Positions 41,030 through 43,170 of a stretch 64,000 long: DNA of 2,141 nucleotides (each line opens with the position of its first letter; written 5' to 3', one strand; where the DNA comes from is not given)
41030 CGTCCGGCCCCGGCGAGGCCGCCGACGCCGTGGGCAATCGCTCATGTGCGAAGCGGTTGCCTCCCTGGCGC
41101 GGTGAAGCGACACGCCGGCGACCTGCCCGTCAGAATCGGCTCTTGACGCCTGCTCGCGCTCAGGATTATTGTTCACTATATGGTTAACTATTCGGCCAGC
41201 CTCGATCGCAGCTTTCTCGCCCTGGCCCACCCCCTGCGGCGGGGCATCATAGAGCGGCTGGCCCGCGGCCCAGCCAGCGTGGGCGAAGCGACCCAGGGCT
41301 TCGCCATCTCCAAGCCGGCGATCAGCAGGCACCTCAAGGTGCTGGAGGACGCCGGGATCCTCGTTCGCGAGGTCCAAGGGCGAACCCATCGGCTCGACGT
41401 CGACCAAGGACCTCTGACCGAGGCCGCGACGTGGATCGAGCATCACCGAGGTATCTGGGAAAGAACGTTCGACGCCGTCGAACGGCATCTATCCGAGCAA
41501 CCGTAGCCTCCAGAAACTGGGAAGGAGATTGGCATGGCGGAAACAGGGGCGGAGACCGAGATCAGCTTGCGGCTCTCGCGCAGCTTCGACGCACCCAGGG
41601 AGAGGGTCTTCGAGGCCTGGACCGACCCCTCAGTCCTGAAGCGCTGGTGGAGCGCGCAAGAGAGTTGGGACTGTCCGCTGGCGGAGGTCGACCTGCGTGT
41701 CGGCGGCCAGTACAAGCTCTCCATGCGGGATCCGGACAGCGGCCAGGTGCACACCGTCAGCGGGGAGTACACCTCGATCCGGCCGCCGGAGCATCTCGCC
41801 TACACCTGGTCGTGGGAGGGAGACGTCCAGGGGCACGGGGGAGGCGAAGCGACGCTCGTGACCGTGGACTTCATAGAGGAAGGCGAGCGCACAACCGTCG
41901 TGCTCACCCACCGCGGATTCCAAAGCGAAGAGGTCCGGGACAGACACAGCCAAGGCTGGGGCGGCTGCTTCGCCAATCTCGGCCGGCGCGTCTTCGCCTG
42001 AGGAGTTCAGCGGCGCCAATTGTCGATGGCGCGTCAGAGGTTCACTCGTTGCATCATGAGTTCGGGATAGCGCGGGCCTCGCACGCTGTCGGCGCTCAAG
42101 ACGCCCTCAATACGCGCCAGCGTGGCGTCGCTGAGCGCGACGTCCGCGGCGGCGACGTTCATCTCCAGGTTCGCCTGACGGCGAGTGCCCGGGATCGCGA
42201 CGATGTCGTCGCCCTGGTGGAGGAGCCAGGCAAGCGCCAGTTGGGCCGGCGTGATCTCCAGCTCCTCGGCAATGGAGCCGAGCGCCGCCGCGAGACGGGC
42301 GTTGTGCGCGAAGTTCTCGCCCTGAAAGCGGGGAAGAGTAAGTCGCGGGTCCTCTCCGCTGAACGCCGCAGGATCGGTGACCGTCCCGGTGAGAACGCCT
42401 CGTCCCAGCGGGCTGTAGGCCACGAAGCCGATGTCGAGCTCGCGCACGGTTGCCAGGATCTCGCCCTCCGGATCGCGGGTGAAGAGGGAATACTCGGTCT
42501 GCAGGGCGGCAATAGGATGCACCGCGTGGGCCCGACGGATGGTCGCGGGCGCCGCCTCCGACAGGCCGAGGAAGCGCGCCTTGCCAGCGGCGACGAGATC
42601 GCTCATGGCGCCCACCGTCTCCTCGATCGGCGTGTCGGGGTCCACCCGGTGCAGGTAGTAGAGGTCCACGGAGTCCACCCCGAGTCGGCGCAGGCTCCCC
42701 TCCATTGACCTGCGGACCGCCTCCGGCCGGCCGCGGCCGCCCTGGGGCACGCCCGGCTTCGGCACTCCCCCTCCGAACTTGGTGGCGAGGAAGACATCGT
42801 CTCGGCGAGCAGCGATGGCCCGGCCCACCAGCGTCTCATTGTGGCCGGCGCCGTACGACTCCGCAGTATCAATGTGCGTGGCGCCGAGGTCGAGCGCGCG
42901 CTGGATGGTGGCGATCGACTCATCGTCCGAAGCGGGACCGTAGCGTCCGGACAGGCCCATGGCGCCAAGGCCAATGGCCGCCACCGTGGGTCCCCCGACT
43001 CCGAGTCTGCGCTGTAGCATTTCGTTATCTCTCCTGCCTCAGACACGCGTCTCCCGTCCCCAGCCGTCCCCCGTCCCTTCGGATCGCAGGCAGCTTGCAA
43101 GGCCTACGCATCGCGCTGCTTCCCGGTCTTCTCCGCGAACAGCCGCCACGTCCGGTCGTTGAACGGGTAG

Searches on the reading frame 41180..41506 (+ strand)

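Call 3: search_protein_families(library=pfam, proteins=[window:41180-41506:+], max_evalue=0.01)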
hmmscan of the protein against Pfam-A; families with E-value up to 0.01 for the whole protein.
window:41180-41506:+ (108 aa): 6 families
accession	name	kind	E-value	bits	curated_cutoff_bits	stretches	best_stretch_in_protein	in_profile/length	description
PF12840.13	HTH_20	-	3.3e-14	53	27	1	15-62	1-49/51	Helix-turn-helix domain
PF01022.26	HTH_5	-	5.3e-11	42.7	22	1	18-60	2-44/47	Bacterial regulatory protein, arsR family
PF12802.13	MarR_2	-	8.7e-08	32.7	27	1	23-71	10-60/61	MarR family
PF09339.16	HTH_IclR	-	0.0022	18.1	22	1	24-63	9-50/52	IclR helix-turn-helix domain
PF25213.1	HVO_A0261_N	-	0.0027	18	35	1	17-67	10-58/86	HVO_A0261 N-terminal domain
PF13412.12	HTH_24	-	0.0031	17.5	21.9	1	23-61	8-47/48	Winged helix-turn-helix DNA-binding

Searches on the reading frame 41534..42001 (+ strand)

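Call 3: search_protein_families(library=pfam, proteins=[window:41534-42001:+], max_evalue=0.01)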
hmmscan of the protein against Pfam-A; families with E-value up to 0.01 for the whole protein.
window:41534-42001:+ (155 aa): 2 families
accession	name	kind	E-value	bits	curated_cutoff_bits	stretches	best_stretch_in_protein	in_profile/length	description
PF08327.17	AHSA1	-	6.6e-33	114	22.1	1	19-150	1-121/125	Activator of Hsp90 ATPase homolog 1-like protein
PF10604.15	Polyketide_cyc2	-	5.6e-05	23.9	27.4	1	10-125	2-105/142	Polyketide cyclase / dehydrase and lipid transport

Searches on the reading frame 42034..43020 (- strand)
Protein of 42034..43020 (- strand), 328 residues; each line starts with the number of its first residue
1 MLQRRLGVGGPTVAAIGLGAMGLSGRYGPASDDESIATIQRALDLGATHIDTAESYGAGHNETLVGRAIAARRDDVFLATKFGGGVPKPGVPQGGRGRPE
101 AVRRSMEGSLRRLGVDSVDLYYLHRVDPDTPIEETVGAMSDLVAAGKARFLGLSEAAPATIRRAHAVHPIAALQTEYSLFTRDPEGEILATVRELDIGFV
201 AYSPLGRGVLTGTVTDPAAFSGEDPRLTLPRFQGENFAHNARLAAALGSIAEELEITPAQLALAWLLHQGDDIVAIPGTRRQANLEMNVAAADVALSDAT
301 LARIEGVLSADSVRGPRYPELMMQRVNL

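Call 3: search_protein_families(library=pfam, proteins=[window:42034-43020:-], max_evalue=0.01)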
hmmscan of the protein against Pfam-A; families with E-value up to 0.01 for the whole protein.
window:42034-43020:- (328 aa): 1 family
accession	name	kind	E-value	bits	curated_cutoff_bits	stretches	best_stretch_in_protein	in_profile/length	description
PF00248.27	Aldo_ket_red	-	6.3e-79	265.5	24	1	16-307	2-289/291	Aldo/keto reductase family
